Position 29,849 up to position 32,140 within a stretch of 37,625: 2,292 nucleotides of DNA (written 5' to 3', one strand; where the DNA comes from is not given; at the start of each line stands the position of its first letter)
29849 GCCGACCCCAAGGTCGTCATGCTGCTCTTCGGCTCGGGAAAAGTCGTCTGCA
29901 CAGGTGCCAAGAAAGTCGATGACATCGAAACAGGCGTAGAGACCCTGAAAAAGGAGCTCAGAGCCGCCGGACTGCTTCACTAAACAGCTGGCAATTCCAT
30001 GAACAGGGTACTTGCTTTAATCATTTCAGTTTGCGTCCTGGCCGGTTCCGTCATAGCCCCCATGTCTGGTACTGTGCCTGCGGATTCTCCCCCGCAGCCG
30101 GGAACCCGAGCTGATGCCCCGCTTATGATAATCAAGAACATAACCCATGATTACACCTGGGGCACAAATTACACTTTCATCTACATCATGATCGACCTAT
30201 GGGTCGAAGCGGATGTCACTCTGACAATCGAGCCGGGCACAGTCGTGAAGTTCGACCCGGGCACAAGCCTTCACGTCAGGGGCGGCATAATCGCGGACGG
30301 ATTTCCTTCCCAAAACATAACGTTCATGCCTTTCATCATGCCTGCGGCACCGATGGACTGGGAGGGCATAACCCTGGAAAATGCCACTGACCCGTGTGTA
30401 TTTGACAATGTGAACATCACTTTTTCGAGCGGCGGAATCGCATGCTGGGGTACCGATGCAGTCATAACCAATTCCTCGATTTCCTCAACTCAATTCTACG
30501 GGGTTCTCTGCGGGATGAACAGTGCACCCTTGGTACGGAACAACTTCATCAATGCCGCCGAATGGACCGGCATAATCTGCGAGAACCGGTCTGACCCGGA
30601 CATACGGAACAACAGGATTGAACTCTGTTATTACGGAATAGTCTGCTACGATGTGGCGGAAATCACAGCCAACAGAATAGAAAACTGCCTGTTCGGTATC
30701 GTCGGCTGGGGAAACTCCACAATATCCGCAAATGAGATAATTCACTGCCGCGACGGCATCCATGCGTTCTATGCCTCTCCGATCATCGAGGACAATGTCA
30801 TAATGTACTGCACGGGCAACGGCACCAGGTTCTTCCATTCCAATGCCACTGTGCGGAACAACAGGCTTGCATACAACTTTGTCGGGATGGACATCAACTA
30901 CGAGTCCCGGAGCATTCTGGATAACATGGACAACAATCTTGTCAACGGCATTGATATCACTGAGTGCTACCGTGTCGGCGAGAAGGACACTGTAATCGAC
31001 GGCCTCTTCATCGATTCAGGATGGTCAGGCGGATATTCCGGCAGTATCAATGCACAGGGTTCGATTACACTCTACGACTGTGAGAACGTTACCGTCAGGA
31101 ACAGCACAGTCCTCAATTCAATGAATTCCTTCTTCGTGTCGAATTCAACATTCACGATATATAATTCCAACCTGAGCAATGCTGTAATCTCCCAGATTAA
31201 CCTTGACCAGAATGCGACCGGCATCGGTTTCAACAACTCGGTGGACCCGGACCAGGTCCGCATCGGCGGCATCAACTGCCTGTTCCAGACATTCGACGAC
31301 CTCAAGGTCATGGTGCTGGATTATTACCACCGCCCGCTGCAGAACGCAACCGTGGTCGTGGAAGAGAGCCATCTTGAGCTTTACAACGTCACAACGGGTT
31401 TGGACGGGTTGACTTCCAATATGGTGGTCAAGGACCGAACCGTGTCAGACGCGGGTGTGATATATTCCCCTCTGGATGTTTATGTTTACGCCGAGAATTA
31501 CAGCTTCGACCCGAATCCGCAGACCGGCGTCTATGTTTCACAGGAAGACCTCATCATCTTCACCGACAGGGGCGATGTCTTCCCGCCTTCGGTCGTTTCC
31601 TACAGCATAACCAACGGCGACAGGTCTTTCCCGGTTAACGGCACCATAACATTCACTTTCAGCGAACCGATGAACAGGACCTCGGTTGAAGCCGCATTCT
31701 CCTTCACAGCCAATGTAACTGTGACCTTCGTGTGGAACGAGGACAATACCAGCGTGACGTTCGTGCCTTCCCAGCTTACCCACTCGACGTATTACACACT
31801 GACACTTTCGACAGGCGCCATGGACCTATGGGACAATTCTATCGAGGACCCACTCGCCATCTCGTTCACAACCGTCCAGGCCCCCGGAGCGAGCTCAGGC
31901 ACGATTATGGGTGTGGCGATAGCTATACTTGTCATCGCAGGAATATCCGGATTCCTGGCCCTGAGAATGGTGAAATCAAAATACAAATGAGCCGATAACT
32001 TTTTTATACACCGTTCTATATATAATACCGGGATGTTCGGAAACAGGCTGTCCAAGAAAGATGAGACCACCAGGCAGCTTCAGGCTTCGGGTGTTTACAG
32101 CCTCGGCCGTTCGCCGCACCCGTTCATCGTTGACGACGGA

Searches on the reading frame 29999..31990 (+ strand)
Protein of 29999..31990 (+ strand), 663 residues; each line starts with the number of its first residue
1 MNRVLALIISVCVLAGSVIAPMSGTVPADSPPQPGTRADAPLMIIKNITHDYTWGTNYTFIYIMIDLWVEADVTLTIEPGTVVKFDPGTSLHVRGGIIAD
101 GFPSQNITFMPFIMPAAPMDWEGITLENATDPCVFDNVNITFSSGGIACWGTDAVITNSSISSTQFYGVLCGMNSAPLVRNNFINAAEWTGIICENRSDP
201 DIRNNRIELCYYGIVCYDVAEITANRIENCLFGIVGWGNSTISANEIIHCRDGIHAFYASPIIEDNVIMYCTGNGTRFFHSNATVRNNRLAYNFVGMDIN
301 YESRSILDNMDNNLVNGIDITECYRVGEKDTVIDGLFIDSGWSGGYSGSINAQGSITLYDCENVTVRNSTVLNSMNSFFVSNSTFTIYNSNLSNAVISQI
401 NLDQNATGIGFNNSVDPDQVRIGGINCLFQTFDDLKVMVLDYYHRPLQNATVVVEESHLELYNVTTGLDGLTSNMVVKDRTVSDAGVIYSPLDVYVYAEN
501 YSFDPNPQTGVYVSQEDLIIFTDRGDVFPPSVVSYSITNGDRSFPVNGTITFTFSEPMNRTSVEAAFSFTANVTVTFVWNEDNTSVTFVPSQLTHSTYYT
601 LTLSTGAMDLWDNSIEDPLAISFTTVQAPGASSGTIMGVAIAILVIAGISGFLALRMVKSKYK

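Call 11: search_protein_families(library=pfam, proteins=[window:29999-31990:+])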
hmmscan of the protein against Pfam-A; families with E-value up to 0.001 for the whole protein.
window:29999-31990:+ (663 aa): 3 families
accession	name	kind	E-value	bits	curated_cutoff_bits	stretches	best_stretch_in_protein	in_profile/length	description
PF13229.12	Beta_helix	-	1.1e-18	67.9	25.9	2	121-233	23-141/158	Right handed beta helix region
PF13205.12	Big_5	-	2e-17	64.3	23.6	1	529-625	4-105/105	Bacterial Ig-like domain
PF05048.19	NosD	-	9.4e-13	48.5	23.6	1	123-240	40-159/212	Periplasmic copper-binding protein (NosD)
